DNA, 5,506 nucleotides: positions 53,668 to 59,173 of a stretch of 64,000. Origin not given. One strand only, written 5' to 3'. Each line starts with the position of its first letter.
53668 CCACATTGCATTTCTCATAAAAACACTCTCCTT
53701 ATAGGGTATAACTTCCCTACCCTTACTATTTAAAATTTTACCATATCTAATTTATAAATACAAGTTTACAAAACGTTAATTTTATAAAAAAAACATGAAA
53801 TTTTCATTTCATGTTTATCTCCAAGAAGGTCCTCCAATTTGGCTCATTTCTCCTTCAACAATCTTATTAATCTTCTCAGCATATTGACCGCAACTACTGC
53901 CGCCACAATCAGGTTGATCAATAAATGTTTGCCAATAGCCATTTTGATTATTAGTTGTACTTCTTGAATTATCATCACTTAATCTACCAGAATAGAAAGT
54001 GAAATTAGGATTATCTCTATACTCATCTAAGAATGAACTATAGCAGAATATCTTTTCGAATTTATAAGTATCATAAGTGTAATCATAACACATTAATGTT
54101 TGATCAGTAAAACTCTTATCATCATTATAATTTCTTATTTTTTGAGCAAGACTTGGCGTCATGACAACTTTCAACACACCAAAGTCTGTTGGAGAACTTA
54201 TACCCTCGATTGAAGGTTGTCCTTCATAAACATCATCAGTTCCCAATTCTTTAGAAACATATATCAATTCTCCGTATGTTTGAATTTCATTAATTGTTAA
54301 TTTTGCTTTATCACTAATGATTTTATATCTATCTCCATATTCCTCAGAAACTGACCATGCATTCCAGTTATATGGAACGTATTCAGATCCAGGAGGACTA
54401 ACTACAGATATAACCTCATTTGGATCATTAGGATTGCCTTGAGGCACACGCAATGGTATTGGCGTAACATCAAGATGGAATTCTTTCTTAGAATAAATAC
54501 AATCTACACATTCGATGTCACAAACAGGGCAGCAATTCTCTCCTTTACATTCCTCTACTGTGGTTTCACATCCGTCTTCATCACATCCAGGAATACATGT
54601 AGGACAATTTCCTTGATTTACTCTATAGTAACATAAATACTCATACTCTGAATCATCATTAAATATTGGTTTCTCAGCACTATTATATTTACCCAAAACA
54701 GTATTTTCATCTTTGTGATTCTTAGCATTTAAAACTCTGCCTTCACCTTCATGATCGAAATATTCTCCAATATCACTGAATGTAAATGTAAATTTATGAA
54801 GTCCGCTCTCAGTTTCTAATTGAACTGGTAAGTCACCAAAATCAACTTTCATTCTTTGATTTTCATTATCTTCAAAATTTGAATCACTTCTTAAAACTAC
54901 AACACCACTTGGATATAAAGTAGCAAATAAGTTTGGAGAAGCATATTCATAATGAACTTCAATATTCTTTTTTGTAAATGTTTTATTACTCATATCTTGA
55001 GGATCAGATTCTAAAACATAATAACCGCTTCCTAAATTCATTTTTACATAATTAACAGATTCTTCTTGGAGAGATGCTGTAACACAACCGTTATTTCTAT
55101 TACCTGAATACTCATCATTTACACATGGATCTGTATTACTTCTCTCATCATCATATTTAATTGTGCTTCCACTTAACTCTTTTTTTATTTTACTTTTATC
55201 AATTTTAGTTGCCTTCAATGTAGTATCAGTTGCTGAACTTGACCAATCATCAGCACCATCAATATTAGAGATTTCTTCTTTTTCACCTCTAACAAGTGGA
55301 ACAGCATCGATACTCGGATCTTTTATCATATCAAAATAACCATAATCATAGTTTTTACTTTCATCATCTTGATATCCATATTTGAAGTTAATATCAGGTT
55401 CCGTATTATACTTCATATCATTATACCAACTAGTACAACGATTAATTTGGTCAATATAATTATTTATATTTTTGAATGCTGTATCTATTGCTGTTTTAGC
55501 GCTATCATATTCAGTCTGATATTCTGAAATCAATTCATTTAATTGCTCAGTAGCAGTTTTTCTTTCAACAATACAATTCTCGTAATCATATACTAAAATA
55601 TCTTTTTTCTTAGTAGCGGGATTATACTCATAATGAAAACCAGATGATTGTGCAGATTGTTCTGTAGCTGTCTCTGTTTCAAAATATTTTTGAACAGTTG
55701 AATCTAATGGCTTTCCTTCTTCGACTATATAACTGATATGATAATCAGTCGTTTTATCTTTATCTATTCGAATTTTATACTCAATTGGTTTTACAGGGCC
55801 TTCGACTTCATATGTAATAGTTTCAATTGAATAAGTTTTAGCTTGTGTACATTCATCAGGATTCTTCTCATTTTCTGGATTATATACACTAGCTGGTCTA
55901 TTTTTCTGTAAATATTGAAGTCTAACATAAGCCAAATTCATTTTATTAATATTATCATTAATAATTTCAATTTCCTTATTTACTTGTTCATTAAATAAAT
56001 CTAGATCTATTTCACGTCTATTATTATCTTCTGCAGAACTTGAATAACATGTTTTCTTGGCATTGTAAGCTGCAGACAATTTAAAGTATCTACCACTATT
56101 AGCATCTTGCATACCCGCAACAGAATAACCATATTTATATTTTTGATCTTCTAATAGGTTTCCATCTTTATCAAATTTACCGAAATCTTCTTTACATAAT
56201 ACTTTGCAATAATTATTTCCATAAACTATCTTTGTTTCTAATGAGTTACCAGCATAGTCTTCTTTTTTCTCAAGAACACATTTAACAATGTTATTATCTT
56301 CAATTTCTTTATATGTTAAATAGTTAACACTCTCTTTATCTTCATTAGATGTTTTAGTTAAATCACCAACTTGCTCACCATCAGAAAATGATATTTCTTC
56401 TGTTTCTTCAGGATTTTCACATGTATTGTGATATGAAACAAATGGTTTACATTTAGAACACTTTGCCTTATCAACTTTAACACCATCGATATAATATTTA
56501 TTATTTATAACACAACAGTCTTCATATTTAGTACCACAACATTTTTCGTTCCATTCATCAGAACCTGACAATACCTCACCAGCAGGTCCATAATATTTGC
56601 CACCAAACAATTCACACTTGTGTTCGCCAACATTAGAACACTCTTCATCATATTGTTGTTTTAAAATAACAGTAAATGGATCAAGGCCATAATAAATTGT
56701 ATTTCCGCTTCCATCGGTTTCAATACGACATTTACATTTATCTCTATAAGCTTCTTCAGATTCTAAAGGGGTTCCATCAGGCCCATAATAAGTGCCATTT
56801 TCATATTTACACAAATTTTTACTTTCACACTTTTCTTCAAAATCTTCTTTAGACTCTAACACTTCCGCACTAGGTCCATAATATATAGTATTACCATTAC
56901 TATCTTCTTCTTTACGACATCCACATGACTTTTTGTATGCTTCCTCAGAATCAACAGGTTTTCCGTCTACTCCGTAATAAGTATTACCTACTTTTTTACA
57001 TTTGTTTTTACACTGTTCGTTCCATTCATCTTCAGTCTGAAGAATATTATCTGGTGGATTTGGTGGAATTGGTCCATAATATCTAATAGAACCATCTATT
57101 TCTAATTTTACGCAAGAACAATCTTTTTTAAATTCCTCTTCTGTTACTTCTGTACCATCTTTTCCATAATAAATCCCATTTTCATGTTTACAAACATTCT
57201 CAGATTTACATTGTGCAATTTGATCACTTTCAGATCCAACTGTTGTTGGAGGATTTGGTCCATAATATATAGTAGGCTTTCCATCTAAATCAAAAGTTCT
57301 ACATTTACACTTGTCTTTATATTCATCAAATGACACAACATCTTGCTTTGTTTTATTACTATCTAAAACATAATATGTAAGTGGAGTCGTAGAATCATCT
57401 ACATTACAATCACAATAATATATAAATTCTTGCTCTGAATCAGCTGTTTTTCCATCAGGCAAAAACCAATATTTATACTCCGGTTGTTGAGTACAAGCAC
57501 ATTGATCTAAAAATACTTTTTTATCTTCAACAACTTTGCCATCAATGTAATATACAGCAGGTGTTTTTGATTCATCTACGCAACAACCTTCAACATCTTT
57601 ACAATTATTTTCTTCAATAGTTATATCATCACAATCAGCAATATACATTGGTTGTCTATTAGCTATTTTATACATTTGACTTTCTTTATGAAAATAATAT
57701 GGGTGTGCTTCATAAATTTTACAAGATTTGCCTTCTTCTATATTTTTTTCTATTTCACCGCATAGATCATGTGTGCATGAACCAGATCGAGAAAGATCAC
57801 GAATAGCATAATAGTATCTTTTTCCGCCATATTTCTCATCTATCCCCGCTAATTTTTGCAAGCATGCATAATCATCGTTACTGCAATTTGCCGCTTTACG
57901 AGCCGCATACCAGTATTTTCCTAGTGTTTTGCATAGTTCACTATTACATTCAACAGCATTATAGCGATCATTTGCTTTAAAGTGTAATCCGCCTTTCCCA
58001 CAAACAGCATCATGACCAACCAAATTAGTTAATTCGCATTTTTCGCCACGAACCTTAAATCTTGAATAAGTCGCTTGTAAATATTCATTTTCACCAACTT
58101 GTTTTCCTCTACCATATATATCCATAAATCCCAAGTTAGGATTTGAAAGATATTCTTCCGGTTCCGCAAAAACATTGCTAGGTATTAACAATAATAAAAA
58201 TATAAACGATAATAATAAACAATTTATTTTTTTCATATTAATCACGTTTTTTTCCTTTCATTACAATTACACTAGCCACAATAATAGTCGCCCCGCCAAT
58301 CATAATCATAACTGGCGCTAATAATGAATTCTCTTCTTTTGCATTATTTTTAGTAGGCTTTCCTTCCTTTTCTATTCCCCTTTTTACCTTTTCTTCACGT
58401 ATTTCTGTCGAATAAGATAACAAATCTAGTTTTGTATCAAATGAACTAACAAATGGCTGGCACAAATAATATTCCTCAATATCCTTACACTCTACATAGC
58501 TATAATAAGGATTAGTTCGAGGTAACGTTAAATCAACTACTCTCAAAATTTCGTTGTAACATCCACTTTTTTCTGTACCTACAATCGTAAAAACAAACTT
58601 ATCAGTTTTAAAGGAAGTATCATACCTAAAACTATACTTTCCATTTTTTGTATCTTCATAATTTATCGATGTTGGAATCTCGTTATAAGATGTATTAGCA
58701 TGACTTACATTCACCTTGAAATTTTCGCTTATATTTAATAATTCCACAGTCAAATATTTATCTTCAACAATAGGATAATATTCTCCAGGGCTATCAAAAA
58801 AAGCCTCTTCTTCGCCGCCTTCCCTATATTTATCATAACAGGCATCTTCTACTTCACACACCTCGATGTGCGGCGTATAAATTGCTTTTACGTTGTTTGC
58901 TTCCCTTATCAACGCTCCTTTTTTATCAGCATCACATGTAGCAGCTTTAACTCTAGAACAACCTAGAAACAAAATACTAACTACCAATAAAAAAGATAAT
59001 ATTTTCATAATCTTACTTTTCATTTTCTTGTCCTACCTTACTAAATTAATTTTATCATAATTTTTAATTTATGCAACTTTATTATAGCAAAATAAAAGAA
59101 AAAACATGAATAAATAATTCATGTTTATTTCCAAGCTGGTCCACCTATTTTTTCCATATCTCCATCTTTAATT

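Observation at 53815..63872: Tandem small-membrane-protein plus giant Cys-rich secreted-protein modules of an unrecognised family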

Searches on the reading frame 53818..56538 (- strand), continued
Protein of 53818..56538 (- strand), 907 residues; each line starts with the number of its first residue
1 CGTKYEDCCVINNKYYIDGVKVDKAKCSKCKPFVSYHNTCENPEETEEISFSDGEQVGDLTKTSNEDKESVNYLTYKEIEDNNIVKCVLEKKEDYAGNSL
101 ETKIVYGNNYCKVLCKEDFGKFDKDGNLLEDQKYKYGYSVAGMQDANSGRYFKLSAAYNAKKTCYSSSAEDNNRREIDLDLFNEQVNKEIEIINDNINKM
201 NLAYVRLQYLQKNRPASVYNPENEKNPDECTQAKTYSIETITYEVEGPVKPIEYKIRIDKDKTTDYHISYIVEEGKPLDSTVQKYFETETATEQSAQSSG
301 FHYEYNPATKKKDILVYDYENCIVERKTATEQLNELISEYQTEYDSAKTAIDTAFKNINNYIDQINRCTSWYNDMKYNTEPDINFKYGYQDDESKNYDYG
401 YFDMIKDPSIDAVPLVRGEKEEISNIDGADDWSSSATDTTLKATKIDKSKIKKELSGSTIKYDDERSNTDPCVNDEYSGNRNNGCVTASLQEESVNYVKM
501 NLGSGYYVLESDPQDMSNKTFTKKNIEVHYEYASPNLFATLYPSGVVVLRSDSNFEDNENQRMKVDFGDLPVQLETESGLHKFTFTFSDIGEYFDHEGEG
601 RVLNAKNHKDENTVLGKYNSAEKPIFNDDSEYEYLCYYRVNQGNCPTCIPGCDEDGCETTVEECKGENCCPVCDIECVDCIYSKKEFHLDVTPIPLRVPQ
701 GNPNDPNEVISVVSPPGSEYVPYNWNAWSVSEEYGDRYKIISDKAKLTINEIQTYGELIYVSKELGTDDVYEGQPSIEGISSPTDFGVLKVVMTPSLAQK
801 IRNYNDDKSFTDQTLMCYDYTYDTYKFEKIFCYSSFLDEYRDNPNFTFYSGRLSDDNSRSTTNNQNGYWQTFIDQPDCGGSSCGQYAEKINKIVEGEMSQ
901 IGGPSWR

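Call 81: find_related_loci(query=A5, collection=metagenome_contigs, flank=10000)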
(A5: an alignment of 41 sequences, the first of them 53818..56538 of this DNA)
Query A5 (907 aa) in metagenome_contigs; peptide patterns used: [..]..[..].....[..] (x = any residue, [..] = any of these).
162 stretches matched a pattern; 110 encode a relative of the query (tblastn E <= 1e-3); the best 80 are kept; 80 distinct loci.
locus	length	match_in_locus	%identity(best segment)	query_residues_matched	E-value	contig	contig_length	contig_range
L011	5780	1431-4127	61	1-907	0e+0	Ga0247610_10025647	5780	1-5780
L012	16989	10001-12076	23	84-907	2e-31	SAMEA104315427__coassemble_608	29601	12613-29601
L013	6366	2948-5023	23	84-907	3e-31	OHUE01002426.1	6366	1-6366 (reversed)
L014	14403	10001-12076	23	84-907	5e-31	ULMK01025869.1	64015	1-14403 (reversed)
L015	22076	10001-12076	23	84-907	1e-30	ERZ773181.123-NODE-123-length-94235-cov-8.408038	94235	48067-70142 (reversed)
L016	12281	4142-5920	24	108-837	5e-30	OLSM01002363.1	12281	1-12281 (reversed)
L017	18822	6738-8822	28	80-907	2e-29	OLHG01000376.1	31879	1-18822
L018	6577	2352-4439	23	84-907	2e-29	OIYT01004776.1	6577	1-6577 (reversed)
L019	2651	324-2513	24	84-907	8e-29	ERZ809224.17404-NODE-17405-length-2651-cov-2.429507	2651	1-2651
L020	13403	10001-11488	24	331-907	3e-28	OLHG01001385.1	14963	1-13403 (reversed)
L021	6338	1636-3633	23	84-907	4e-28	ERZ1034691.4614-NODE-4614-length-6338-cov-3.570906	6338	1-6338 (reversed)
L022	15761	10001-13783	27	84-907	1e-27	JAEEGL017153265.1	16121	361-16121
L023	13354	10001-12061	23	84-907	4e-27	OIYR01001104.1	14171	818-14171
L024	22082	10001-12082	25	84-907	3e-26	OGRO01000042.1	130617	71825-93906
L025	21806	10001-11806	25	108-842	6e-26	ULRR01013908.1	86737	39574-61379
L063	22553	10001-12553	25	83-873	4e-13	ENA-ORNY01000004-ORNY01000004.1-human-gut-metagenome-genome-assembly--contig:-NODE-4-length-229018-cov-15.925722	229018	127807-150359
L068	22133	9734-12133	25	83-842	8e-13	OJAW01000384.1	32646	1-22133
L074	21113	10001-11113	24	469-852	3e-12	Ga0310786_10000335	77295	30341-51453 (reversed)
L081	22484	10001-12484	25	83-842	2e-11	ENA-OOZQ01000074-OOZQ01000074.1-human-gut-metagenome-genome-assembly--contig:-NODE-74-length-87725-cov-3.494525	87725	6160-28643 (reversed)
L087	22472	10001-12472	25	83-842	4e-11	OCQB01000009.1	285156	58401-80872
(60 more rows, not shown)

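Call 88: search_protein_families(library=pfam, proteins=[L063:12691-13887:+, L063:13947-14678:+, L063:14811-17285:+, L063:17395-18102:+, L063:18065-20560:+, L063:5580-6362:-, L063:6359-7027:-, L063:4284-5282:+, L063:20833-21162:+], max_evalue=0.01)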
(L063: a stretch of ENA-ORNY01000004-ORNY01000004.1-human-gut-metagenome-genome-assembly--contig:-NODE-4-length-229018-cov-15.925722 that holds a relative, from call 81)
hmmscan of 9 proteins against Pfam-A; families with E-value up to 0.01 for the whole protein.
L063:12691-13887:+ (398 aa): 2 families
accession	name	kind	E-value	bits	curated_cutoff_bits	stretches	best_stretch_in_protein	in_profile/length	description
PF17424.7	DUF5411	-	3.7e-53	179.5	30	1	1-133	1-133/134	Family of unknown function (DUF5411)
PF13529.12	Peptidase_C39_2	-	1.1e-05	26.5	24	1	204-365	14-142/143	Peptidase_C39 like family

L063:13947-14678:+ (243 aa): 1 family
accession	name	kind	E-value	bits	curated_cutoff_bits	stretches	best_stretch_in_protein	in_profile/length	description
PF04203.18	Sortase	-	9.2e-09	35.5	26.6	1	73-235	1-119/125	Sortase domain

L063:14811-17285:+ (824 aa): 2 families
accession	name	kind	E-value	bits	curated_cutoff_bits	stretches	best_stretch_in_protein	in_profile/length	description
PF13519.12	VWA_2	-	5.5e-09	37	27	1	97-219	2-107/107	von Willebrand factor type A domain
PF05762.20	VWA_CoxE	-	0.0037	17.2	26.4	0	183-219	127-160/222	VWA domain containing CoxE-like protein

L063:17395-18102:+ (235 aa): 10 families
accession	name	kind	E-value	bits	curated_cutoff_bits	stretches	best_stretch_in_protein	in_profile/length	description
PF00005.33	ABC_tran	-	4.6e-35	121.6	25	1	25-168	1-136/137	ABC transporter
PF02463.25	SMC_N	-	8.3e-07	29.1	40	1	118-214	131-212/220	RecF/RecN/SMC N terminal domain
PF13304.12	AAA_21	-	5e-05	24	27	0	38-101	2-68/304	AAA domain, putative AbiEii toxin, Type IV TA system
PF13401.12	AAA_22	-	0.0019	19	27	0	36-107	6-33/130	AAA domain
PF20720.3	nSTAND3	-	0.0039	17.3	27.2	0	20-55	2-37/155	Novel STAND NTPase 3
PF03193.22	RsgA_GTPase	-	0.0045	17.3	30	1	21-65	93-136/174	RsgA GTPase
PF13521.12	AAA_28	-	0.0058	17.3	27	0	38-56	2-20/164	AAA domain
PF03215.21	Rad17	-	0.0058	17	23.8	0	16-56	27-66/186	Rad17 P-loop domain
PF13238.12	AAA_18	-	0.0074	17.2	29.4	0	38-86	1-42/128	AAA domain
PF03266.21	NTPase_1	-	0.0098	16.2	23.9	0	38-78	2-40/168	NTPase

L063:18065-20560:+ (831 aa): 3 families
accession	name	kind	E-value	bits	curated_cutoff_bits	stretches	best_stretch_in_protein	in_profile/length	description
PF02687.27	FtsX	-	1.1e-28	100.1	25.5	2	705-822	2-119/120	FtsX-like permease C-terminal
PF12704.14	MacB_PCD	-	1.1e-12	49.1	27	2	475-663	6-195/207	MacB-like periplasmic core domain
PF14221.11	DUF4330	-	0.0061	17.2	27.6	0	143-176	132-165/167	Domain of unknown function (DUF4330)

L063:5580-6362:- (260 aa): 1 family
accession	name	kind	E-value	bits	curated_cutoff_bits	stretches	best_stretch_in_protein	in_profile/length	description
PF00149.33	Metallophos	-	4.8e-07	30.8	21.5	1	46-197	1-188/191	Calcineurin-like phosphoesterase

L063:6359-7027:- (222 aa): 1 family
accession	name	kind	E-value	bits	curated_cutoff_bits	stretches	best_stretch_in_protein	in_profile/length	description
PF02517.21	Rce1-like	-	3.1e-16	59.9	22.4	1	119-211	3-93/93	Type II CAAX prenyl endopeptidase Rce1-like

L063:4284-5282:+ (332 aa): 0 families

L063:20833-21162:+ (109 aa): 2 families
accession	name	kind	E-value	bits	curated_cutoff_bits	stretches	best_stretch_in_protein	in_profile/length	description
PF07875.18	Coat_F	-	1.4e-17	64.1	25.7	1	24-85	1-62/63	Coat F domain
PF03564.21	DUF1759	-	0.0071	16.8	25.4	1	27-108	32-110/148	Protein of unknown function (DUF1759)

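Call 89: search_protein_families(library=pfam, proteins=[L063:7790-12676:+, L087:7628-12682:+, L068:8492-12349:+, L074:3001-7095:+, L081:8747-12694:+], max_evalue=0.1)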
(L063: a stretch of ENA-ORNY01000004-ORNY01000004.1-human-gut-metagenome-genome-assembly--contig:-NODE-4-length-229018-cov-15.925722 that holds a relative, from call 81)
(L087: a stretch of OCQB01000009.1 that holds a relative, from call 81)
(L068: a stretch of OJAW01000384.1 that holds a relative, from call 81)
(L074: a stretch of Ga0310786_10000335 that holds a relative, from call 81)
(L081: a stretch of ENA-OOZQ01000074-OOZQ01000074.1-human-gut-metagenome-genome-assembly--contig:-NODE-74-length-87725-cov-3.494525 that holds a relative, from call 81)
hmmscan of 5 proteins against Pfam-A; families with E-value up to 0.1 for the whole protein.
L063:7790-12676:+ (1628 aa): 0 families

L087:7628-12682:+ (1684 aa): 1 family
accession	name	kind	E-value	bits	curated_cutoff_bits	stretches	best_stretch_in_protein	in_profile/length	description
PF01839.29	FG-GAP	-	0.059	13.7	22.1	0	1664-1679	3-18/37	FG-GAP repeat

L068:8492-12349:+ (1285 aa): 0 families

L074:3001-7095:+ (1364 aa): 0 families

L081:8747-12694:+ (1315 aa): 1 family
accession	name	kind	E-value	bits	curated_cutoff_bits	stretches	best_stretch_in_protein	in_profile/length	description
PF01839.29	FG-GAP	-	0.062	13.7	22.1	0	1295-1310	3-18/37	FG-GAP repeat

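Call 106: search_dna_similar(query=window:53818-56538:-, collection=plasmids, mode=protein, max_evalue=0.001, max_rows=10)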
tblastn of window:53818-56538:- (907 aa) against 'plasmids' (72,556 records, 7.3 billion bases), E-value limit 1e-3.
No match.

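Call 107: search_dna_similar(query=window:53818-56538:-, collection=phages, mode=protein, max_evalue=0.001, max_rows=10)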
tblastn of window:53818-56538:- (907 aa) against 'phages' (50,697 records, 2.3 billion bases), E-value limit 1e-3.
No match.
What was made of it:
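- Tried and rejected: tblastn of the G C-terminal region found no match in plasmids or phages (calls 106, 107), so I rejected a mobile-element origin.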

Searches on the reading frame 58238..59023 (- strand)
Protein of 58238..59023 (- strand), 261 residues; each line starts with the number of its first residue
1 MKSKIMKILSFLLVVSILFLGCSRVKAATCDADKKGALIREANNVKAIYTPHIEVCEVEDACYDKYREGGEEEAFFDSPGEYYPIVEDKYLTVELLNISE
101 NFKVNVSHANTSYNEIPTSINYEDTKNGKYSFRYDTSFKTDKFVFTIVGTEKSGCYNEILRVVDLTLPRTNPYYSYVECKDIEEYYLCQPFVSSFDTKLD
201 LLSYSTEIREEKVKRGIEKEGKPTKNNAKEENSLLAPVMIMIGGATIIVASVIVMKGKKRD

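Call 5: search_protein_families(library=pfam, proteins=[window:58238-59023:-], max_evalue=0.1)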
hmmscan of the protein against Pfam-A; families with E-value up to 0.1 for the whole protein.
window:58238-59023:- (261 aa): 0 families

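Call 6: search_protein_families(library=ncbifam, proteins=[window:58238-59023:-], max_evalue=0.1)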
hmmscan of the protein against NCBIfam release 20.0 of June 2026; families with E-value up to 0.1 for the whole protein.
window:58238-59023:- (261 aa): 1 family
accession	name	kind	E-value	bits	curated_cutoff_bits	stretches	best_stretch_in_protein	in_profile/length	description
NF053772.1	BSAP5b_fam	equivalog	0.066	12.5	380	1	42-140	210-309/418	BSAP5b family pore-forming toxin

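Call 59: find_homologous_proteins(query=A6, max_evalue=0.001)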
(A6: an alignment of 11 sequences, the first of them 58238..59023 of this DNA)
Query A6 (11 sequences) (261 aa, profile of the alignment): 18 proteins with E <= 0.001 among 5543 candidates.
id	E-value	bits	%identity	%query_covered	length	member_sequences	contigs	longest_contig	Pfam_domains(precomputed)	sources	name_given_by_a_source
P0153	6.0e-89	316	29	72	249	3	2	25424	-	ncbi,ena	-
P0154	5.3e-88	313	72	100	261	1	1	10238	-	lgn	-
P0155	2.5e-86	307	100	100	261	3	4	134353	-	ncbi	-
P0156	5.0e-85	303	56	100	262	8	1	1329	-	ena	-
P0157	5.6e-73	263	27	98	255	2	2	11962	-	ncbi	ncbi:MAG: hypothetical protein RR325_04860 [Bacilli bacterium]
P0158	8.2e-73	263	58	100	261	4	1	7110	-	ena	-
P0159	1.3e-71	259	28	91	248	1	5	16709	-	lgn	-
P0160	2.0e-70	255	28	93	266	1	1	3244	-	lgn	-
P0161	1.5e-66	242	28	89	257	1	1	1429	-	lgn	-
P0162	3.6e-66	241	29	76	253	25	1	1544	-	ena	-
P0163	4.8e-66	241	32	76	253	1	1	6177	-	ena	-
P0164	4.0e-64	234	33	81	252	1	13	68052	-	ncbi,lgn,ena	-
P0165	1.5e-63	233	29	88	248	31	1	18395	-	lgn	-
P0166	4.4e-63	231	28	80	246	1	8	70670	-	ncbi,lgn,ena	-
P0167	1.9e-59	219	31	72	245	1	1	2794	-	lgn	-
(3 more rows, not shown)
